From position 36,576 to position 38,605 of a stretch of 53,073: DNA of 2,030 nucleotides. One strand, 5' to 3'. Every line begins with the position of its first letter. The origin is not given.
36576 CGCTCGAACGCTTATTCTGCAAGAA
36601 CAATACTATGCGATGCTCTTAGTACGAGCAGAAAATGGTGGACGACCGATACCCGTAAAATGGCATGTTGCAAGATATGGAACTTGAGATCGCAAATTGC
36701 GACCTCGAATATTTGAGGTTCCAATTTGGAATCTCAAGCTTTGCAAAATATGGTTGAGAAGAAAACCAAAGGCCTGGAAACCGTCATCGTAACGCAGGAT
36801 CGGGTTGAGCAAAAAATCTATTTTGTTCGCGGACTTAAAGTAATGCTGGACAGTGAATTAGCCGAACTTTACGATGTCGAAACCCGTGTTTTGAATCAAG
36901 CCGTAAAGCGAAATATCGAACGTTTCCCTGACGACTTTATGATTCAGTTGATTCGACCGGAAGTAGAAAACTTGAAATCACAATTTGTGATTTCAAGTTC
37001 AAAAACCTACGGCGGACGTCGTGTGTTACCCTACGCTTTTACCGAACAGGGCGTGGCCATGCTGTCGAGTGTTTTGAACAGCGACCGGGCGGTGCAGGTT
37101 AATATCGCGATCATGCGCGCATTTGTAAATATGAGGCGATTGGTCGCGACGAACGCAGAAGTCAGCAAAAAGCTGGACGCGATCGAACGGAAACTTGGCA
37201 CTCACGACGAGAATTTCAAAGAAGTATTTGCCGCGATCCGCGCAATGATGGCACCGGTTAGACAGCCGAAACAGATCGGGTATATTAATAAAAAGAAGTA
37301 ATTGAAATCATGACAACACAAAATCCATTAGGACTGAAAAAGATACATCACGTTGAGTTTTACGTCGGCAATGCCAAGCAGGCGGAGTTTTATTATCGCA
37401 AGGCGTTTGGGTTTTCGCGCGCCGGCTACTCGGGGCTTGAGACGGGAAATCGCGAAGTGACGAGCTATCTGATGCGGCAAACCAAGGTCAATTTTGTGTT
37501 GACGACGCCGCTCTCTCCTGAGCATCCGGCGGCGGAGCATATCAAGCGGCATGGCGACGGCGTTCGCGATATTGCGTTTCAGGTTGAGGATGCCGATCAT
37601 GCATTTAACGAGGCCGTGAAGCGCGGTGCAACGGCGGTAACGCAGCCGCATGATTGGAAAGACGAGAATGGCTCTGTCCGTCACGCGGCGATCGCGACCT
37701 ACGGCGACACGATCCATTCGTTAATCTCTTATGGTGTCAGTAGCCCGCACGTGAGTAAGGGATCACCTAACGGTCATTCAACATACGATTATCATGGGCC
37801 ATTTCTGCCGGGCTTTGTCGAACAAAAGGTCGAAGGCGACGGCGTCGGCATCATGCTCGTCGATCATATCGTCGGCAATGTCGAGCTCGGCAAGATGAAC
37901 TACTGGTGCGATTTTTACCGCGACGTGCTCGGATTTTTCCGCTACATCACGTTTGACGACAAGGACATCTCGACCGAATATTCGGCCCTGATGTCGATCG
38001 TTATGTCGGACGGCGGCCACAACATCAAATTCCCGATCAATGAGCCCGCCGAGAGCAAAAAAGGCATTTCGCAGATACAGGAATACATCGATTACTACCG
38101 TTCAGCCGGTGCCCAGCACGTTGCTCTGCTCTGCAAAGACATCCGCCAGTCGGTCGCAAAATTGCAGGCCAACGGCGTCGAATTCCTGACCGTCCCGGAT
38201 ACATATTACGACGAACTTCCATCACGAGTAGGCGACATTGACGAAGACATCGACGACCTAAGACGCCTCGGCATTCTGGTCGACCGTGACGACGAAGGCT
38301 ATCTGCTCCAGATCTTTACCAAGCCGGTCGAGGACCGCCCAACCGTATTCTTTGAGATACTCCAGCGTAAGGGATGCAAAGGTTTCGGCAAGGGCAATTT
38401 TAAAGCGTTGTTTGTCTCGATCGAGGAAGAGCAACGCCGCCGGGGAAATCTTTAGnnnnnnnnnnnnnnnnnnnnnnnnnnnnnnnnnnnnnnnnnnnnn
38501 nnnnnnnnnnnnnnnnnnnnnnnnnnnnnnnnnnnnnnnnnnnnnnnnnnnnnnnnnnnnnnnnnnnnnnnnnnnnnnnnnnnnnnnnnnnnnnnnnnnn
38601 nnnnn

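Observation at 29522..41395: Recurrent architecture: three unrelated toxin-antitoxin cassettes, each wedged between an intact gene and a diverged orphan copy of that gene's own 3' end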

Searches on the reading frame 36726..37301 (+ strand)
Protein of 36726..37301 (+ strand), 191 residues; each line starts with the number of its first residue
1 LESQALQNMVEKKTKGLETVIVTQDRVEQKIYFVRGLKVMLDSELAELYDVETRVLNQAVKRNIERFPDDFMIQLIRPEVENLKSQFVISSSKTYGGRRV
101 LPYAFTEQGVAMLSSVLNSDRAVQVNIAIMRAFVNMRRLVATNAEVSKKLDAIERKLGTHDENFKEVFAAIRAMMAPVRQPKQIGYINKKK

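Call 7: search_protein_families(library=pfam, proteins=[window:36726-37301:+], max_evalue=0.01)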
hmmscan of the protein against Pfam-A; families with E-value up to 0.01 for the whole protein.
window:36726-37301:+ (191 aa): 3 families
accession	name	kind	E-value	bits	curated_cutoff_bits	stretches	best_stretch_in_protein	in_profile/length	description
PF10543.14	ORF6N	-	4.1e-34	117.2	27.8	1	29-116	1-86/86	ORF6N domain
PF09669.15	Phage_pRha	-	0.0001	23.2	29.9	1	59-137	16-90/91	Phage regulatory protein Rha (Phage_pRha)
PF08702.15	Fib_alpha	-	0.0069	17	29.9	0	139-180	26-67/143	Fibrinogen alpha/beta chain family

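Call 72: search_protein_families(library=padloc, proteins=[window:36726-37301:+], max_evalue=0.01)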
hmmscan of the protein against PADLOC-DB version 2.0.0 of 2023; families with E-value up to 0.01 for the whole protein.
window:36726-37301:+ (191 aa): 3 families
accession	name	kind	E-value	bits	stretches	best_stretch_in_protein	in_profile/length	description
PDLC04869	PDC-S05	-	8.6e-62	207.1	1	9-173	1-166/306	-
PDLC04856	PDC-S05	-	2.4e-57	191.5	1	20-179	5-166/177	-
PDLC04849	PDC-S05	-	9e-38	127.8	1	21-156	4-137/183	-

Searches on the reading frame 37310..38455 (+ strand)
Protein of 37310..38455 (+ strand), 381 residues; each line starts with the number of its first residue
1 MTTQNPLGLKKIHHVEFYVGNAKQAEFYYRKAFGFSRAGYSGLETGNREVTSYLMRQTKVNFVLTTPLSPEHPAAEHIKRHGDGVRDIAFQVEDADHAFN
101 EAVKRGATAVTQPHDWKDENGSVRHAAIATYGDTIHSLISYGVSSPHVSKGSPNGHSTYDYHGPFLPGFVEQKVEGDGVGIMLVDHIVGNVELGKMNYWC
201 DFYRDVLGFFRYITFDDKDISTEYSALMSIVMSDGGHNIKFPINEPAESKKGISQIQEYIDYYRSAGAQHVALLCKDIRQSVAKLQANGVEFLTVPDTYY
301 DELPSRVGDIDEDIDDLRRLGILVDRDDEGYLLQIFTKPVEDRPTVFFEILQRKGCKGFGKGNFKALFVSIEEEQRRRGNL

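Call 11: find_encoding_contigs(protein=window:37310-38455:+, flank=10000, max_places=10)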
Protein window:37310-38455:+ (381 aa): 2 contigs read that carry it; 1 place shown.
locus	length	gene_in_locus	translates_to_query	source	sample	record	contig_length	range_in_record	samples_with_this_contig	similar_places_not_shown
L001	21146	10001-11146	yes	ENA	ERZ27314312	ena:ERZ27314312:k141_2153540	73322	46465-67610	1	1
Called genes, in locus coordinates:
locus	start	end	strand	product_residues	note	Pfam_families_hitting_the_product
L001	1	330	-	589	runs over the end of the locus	PF13620:CarboxypepD_reg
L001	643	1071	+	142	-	PF00196:GerE, PF13384:HTH_23 (faint)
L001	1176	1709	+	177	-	PF13858:DUF4199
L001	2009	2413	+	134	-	-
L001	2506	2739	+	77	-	-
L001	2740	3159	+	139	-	PF13470:PIN_3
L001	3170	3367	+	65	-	-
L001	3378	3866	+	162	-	PF14534:DUF4440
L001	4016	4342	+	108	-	PF01022:HTH_5, PF12840:HTH_20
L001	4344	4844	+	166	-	PF08327:AHSA1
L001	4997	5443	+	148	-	PF01872:RibD_C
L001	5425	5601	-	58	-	-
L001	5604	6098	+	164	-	-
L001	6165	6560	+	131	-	PF00903:Glyoxalase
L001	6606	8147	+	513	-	PF00749:tRNA-synt_1c, PF19269:Anticodon_2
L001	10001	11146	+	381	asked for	PF00903:Glyoxalase, PF14696:Glyoxalase_5, PF13669:Glyoxalase_4, PF00903:Glyoxalase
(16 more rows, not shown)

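Call 12: find_related_loci(query=window:37310-38455:+, collection=genome_contigs, flank=10000)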
Query window:37310-38455:+ (381 aa) in genome_contigs; peptide patterns used: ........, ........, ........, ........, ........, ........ (x = any residue, [..] = any of these).
506 stretches matched a pattern; 431 encode a relative of the query (tblastn E <= 1e-3); the best 80 are kept; 80 distinct loci.
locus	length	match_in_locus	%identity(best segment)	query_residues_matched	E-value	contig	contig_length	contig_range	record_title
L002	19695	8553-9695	92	1-381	0e+0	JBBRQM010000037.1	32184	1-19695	MAG: Pyrinomonadales bacterium isolate metawrap_la1_44 W_la1_44_k141_703143L_32184_cov_16.5838, whole genome shotgun seq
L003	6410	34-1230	86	1-381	0e+0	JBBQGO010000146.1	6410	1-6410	MAG: Pyrinomonadales bacterium isolate Co_metawrap_960 Cmw_960_k141_25428114_length_6410_cov_6.0000, whole genome shotgu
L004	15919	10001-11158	86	1-381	0e+0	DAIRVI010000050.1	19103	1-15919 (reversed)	MAG TPA_asm: Pyrinomonadaceae bacterium isolate CTOTU26086 NODE_1132_length_19103_cov_11.258662, whole genome shotgun se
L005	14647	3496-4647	86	3-381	0e+0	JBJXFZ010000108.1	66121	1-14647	MAG: Pyrinomonadaceae bacterium isolate F1F2.bin.386 k127_4673695, whole genome shotgun sequence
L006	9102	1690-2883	84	2-381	0e+0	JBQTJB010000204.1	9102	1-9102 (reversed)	MAG: Blastocatellia bacterium isolate SAW49 c_000000076497, whole genome shotgun sequence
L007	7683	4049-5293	80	1-381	0e+0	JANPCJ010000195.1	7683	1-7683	MAG: Chloracidobacterium sp. isolate VAR_78_metabat_523 VAR_78_k141_1900325, whole genome shotgun sequence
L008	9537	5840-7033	83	1-381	0e+0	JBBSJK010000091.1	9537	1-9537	MAG: Pyrinomonadales bacterium isolate LS4_metabat2.002 LS4_metabat2.002_K_1872519_L_9537_cov_24.2008, whole genome shot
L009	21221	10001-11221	82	1-381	0e+0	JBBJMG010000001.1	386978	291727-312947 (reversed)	MAG: Pyrinomonadaceae bacterium isolate RUP_SRG_38 NODE_22_length_386978_cov_12.236494, whole genome shotgun sequence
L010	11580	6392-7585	83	1-381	0e+0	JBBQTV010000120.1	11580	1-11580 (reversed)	MAG: Pyrinomonadales bacterium isolate Co_metawrap_1861 Cmw_1861_k141_27587264_length_11580_cov_17.6199, whole genome sh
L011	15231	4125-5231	86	1-381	0e+0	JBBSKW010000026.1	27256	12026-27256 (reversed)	MAG: Pyrinomonadales bacterium isolate metawrap_LS4_31 metawrap_LS4_31_K_947992_L_27256_cov_13.7324, whole genome shotgu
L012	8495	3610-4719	86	1-381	0e+0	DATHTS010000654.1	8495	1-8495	MAG TPA_asm: Pyrinomonadaceae bacterium isolate SMAG_U16086 k141_1634157, whole genome shotgun sequence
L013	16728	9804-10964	84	1-381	0e+0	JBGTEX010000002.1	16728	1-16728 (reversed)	MAG: Pyrinomonadaceae bacterium isolate JTS-RE178 k141_10428828, whole genome shotgun sequence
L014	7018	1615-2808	84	1-381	0e+0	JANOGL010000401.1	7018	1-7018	MAG: Acidobacteriota bacterium isolate SOY_64_metabat_19 SOY_64_k141_4029253, whole genome shotgun sequence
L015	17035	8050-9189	85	2-381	0e+0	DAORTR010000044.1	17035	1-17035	MAG TPA_asm: Pyrinomonadaceae bacterium isolate AMR_MDS_5286 NODE_3073_length_17035_cov_6.635630, whole genome shotgun s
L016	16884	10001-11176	83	1-381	0e+0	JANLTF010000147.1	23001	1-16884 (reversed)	MAG: Acidobacteriota bacterium isolate OTE_25_metabat_238 OTE_25_k141_1457633, whole genome shotgun sequence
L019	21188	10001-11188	83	2-381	0e+0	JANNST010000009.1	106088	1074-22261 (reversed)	MAG: Chloracidobacterium sp. isolate SOY_31_metabat_163 SOY_31_k141_832338, whole genome shotgun sequence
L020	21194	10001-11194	84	1-381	0e+0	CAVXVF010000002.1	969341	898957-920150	MAG: Blastocatellia bacterium isolate MFD04651.bin.2.179 genome assembly, contig: contig_1586, whole genome shotgun sequ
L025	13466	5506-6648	85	2-381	0e+0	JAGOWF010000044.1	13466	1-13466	MAG: Pyrinomonadaceae bacterium isolate Gw_Inlet_bin_130 Gw_Inlet_5688_length_13466_cov_10.483095, whole genome shotgun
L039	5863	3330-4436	84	1-381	0e+0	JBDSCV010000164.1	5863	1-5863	MAG: Pyrinomonadaceae bacterium isolate cluster1_bin.166 k127_4882879, whole genome shotgun sequence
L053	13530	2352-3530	81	4-381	0e+0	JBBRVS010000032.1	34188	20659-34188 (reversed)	MAG: Pyrinomonadales bacterium isolate La3_metabat2.217 La3_metabat2.217_K_1854465_L_34188_cov_20.2076, whole genome sho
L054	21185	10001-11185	84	1-381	0e+0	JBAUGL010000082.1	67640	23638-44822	MAG: Pyrinomonadaceae bacterium isolate MFD04987_ilm_asm_bin8 k127_70648, whole genome shotgun sequence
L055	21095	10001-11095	84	5-381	0e+0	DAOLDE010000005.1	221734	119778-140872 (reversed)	MAG TPA_asm: Pyrinomonadaceae bacterium isolate AMR_MDS_0146 NODE_5_length_221734_cov_21.315912, whole genome shotgun se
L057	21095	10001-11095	84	5-381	0e+0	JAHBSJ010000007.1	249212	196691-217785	MAG: Acidobacteria bacterium isolate ACE_ACI5 ACI5_7, whole genome shotgun sequence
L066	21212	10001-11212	80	2-381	0e+0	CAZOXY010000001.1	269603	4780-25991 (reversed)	MAG TPA_asm: uncultured Chloracidobacterium sp. isolate SRP344714_co1_20 genome assembly, contig: NODE_76_length_269603_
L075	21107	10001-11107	83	1-381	0e+0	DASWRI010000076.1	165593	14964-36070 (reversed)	MAG TPA_asm: Pyrinomonadaceae bacterium isolate SMAG_U3517 k141_214410, whole genome shotgun sequence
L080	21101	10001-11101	84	4-381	0e+0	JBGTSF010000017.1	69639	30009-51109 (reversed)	MAG: Pyrinomonadaceae bacterium isolate WDNA12_bin.25.strict NODE_17_length_69639_cov_5.037925, whole genome shotgun seq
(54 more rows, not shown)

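Call 16: find_homologous_proteins(query=window:37310-38455:+, max_evalue=1e-100)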
Query window:37310-38455:+ (381 aa): 7966 proteins with E <= 1e-100 among 8000 candidates; the best 120 are listed.
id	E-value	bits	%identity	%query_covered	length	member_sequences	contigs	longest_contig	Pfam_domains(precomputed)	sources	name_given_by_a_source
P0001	1.8e-244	829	93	100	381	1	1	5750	PF13669.13,PF14696.13,PF00903.32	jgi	jgi:4-hydroxyphenylpyruvate dioxygenase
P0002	3.6e-240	815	92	100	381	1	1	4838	PF13669.13,PF14696.13,PF00903.32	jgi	jgi:4-hydroxyphenylpyruvate dioxygenase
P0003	1.0e-237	807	92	99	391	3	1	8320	PF13669.13,PF14696.13,PF00903.32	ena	-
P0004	2.2e-233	792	89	100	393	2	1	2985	PF13669.13,PF14696.13,PF00903.32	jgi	jgi:4-hydroxyphenylpyruvate dioxygenase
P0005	1.6e-226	770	87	100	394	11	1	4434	PF13669.13,PF14696.13,PF00903.32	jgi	-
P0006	8.5e-226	767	88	99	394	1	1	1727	PF13669.13,PF14696.13,PF00903.32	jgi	jgi:4-hydroxyphenylpyruvate dioxygenase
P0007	8.7e-226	767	86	100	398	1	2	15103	PF13669.13,PF14696.13,PF00903.32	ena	-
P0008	7.1e-225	764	86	100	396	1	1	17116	PF13669.13,PF14696.13,PF00903.32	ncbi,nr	ncbi:MAG: 4-hydroxyphenylpyruvate dioxygenase [Acidobacteriota bacterium]|nr:4-hydroxyphenylpyruvate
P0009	7.1e-225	764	86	100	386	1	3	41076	PF13669.13,PF14696.13,PF00903.32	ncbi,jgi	-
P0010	6.4e-224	761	84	100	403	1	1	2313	PF13669.13,PF14696.13,PF00903.32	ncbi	-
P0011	2.7e-223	759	85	100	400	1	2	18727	PF13669.13,PF14696.13,PF00903.32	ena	-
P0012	3.0e-223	759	79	100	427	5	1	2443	PF13669.13,PF14696.13,PF00903.32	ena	-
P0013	3.2e-223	759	87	100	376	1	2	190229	PF13669.13,PF14696.13,PF00903.32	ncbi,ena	-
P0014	9.2e-223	757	86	99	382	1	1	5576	PF13669.13,PF14696.13,PF00903.32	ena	-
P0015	1.1e-222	757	86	99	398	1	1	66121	PF13669.13,PF14696.13,PF00903.32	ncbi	ncbi:MAG: 4-hydroxyphenylpyruvate dioxygenase [Pyrinomonadaceae bacterium]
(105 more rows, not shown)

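Call 18: find_encoding_contigs(protein=P0001, flank=10000, max_places=3)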
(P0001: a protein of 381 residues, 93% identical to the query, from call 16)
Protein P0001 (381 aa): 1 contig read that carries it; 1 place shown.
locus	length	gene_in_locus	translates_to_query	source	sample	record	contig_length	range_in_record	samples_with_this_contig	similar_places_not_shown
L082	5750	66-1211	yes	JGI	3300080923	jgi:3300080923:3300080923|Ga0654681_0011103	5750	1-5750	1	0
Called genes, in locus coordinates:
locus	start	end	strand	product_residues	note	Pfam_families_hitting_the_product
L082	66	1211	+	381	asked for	PF00903:Glyoxalase, PF14696:Glyoxalase_5, PF13669:Glyoxalase_4, PF00903:Glyoxalase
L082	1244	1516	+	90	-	PF04365:BrnT_toxin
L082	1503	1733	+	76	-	-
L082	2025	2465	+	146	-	-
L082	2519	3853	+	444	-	PF20510:HgmA_N, PF04209:HgmA_C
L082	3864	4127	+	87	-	-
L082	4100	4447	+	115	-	PF02452:PemK_toxin (weak)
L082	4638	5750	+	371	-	?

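Call 19: find_encoding_contigs(protein=P0003, flank=10000, max_places=3)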
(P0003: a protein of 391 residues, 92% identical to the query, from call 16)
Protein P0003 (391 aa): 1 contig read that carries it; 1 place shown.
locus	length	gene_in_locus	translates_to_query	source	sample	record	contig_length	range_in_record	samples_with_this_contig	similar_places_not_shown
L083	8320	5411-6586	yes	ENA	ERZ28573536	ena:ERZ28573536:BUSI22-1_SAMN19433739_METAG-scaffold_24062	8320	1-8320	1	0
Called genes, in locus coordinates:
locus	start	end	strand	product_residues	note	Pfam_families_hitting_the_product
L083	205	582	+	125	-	PF00903:Glyoxalase, PF12681:Glyoxalase_2 (weak)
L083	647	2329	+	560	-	PF00749:tRNA-synt_1c, PF19269:Anticodon_2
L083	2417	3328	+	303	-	PF00351:Biopterin_H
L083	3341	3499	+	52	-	PF15919:HicB_lk_antitox, PF21748:UPF0150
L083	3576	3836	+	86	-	-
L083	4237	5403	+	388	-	PF14903:WG_beta_rep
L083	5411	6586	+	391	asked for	PF14696:Glyoxalase_5, PF00903:Glyoxalase, PF13669:Glyoxalase_4, PF00903:Glyoxalase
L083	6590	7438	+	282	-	PF00561:Abhydrolase_1, PF12146:Hydrolase_4, PF12697:Abhydrolase_6, PF03096:Ndr (weak)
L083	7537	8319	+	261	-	?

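Call 20: find_encoding_contigs(protein=P0002, flank=10000, max_places=3)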
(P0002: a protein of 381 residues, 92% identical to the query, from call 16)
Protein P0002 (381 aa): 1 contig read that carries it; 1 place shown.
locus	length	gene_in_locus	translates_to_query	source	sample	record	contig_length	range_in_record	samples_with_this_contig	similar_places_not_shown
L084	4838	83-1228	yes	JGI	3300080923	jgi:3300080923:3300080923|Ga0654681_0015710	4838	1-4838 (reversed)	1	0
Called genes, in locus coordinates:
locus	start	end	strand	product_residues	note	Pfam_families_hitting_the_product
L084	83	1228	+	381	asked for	PF00903:Glyoxalase, PF14696:Glyoxalase_5, PF13669:Glyoxalase_4, PF00903:Glyoxalase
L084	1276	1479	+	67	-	-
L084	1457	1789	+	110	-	PF02452:PemK_toxin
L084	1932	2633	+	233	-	-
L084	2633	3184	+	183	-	-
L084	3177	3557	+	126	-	-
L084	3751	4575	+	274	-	-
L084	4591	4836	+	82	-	?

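Call 37: search_protein_families(library=pfam, proteins=[L014:4246-4842:+, L019:11282-11656:-, L020:13370-13750:+, L020:13930-15492:+, L020:15777-16373:+, L039:4713-5099:+, L054:11261-11812:+, L055:12979-13569:+, L057:6730-6963:+, L057:6960-7307:+], max_evalue=0.001)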
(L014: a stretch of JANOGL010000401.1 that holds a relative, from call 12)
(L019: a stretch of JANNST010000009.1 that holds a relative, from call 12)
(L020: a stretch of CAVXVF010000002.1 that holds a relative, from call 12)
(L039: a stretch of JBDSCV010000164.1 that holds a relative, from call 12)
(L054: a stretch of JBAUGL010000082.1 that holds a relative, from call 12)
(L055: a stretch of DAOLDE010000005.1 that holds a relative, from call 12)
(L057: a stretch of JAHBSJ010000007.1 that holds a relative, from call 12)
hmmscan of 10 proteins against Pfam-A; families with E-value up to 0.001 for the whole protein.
L014:4246-4842:+ (198 aa): 0 families

L019:11282-11656:- (124 aa): 0 families

L020:13370-13750:+ (126 aa): 1 family
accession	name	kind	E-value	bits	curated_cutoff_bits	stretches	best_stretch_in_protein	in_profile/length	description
PF02452.23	PemK_toxin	-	5.7e-07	30.2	23.1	1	16-116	3-108/109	PemK-like, MazF-like toxin of type II toxin-antitoxin system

L020:13930-15492:+ (520 aa): 1 family
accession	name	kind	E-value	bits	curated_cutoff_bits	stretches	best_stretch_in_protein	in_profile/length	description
PF07719.23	TPR_2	-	2.2e-09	37.1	27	0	467-497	3-33/34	Tetratricopeptide repeat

L020:15777-16373:+ (198 aa): 1 family
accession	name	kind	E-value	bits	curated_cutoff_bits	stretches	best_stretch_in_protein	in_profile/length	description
PF19502.5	DUF6036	-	5.3e-05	23.5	23.6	1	34-194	16-158/164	Nucleotidyltransferase of unknown function (DUF6036)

L039:4713-5099:+ (128 aa): 1 family
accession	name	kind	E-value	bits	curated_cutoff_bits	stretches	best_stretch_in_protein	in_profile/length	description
PF01850.27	PIN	-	1.4e-11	45.5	23.6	1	4-123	2-118/120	PIN domain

L054:11261-11812:+ (183 aa): 1 family
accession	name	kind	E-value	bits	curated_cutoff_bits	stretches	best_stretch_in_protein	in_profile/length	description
PF01872.23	RibD_C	-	5.5e-24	85.5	24.1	1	2-175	1-196/197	RibD C-terminal domain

L055:12979-13569:+ (196 aa): 1 family
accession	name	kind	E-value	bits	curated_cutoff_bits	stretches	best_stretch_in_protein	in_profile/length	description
PF09970.15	DUF2204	-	0.00012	22.2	20.3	0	26-162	7-163/181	Nucleotidyl transferase of unknown function (DUF2204)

L057:6730-6963:+ (77 aa): 1 family
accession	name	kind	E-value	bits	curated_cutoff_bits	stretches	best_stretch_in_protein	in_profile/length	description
PF04255.20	DUF433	-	9.5e-26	89.8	23.6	1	5-60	1-56/56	Protein of unknown function (DUF433)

L057:6960-7307:+ (115 aa): 2 families
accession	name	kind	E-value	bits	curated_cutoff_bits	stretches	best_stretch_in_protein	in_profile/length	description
PF18480.7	DUF5615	-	2e-22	79.6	23.8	1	1-107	1-108/110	Domain of unknown function (DUF5615)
PF18478.7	PIN_10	-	3.2e-06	27.6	26.2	1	1-59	1-64/84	PIN like domain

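Call 38: search_protein_families(library=pfam, proteins=[L053:3533-3802:+, L053:3826-4167:+, L053:4341-4745:+, L053:4712-5122:+, L025:9089-9568:-, L020:6653-7423:+, L066:12905-13420:+, L080:11723-12250:-, L075:9302-9985:+, L012:2311-2655:+], max_evalue=0.001)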
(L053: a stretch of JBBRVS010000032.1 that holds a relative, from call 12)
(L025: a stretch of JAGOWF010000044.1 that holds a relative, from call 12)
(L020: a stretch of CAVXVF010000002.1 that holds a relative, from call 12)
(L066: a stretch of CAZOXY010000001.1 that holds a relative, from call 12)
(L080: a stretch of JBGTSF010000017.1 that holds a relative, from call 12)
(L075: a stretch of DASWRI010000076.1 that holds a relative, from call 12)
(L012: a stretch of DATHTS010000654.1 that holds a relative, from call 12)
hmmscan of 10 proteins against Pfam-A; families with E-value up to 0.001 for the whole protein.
L053:3533-3802:+ (89 aa): 0 families

L053:3826-4167:+ (113 aa): 0 families

L053:4341-4745:+ (134 aa): 0 families

L053:4712-5122:+ (136 aa): 0 families

L025:9089-9568:- (159 aa): 0 families

L020:6653-7423:+ (256 aa): 0 families

L066:12905-13420:+ (171 aa): 0 families

L080:11723-12250:- (175 aa): 0 families

L075:9302-9985:+ (227 aa): 0 families

L012:2311-2655:+ (114 aa): 1 family
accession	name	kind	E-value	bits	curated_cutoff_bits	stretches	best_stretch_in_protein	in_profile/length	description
PF05973.20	Gp49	-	1.2e-22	80.2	23.9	1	18-105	2-88/90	Phage derived protein Gp49-like (DUF891)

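Call 71: search_protein_families(library=ncbifam, proteins=[L014:4246-4842:+, L019:11282-11656:-, L025:9089-9568:-, L020:6653-7423:+, L066:12905-13420:+, L080:11723-12250:-, L075:9302-9985:+, L055:12979-13569:+], max_evalue=0.01)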
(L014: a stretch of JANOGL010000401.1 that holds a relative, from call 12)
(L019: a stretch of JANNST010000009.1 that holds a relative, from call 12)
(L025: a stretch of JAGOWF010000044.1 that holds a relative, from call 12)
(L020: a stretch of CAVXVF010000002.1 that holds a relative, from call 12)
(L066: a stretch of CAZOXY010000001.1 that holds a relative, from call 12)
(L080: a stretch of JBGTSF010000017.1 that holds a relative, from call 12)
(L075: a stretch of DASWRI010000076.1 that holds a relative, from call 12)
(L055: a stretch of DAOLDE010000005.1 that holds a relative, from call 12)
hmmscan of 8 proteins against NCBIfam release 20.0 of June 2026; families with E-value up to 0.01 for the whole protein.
L014:4246-4842:+ (198 aa): 0 families

L019:11282-11656:- (124 aa): 0 families

L025:9089-9568:- (159 aa): 0 families

L020:6653-7423:+ (256 aa): 0 families

L066:12905-13420:+ (171 aa): 0 families

L080:11723-12250:- (175 aa): 0 families

L075:9302-9985:+ (227 aa): 0 families

L055:12979-13569:+ (196 aa): 0 families

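Call 72: search_protein_families(library=padloc, proteins=[L014:4246-4842:+, L019:11282-11656:-, L025:9089-9568:-, L020:6653-7423:+, L066:12905-13420:+, L080:11723-12250:-, L075:9302-9985:+, L020:15777-16373:+, L055:12979-13569:+], max_evalue=0.01)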
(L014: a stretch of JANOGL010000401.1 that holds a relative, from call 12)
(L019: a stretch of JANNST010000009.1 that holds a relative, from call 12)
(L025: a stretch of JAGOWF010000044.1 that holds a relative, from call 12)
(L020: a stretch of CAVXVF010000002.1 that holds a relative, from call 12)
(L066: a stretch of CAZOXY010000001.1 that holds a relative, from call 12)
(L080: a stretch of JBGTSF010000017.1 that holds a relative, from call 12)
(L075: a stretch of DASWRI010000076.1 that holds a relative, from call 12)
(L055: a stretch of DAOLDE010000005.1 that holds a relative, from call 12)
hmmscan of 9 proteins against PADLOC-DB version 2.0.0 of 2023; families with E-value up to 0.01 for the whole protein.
L014:4246-4842:+ (198 aa): 0 families

L019:11282-11656:- (124 aa): 0 families

L025:9089-9568:- (159 aa): 0 families

L020:6653-7423:+ (256 aa): 1 family
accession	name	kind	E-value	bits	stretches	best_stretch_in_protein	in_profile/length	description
PDLC00323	PtuB1|PtuB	-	0.0086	13.8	0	67-125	63-121/215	Unknown function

L066:12905-13420:+ (171 aa): 0 families

L080:11723-12250:- (175 aa): 0 families

L075:9302-9985:+ (227 aa): 0 families

L020:15777-16373:+ (198 aa): 1 family
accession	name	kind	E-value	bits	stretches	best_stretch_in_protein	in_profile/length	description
PDLC02291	AbiEii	-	0.0033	14.8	0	27-65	46-82/310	AbiEii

L055:12979-13569:+ (196 aa): 0 families
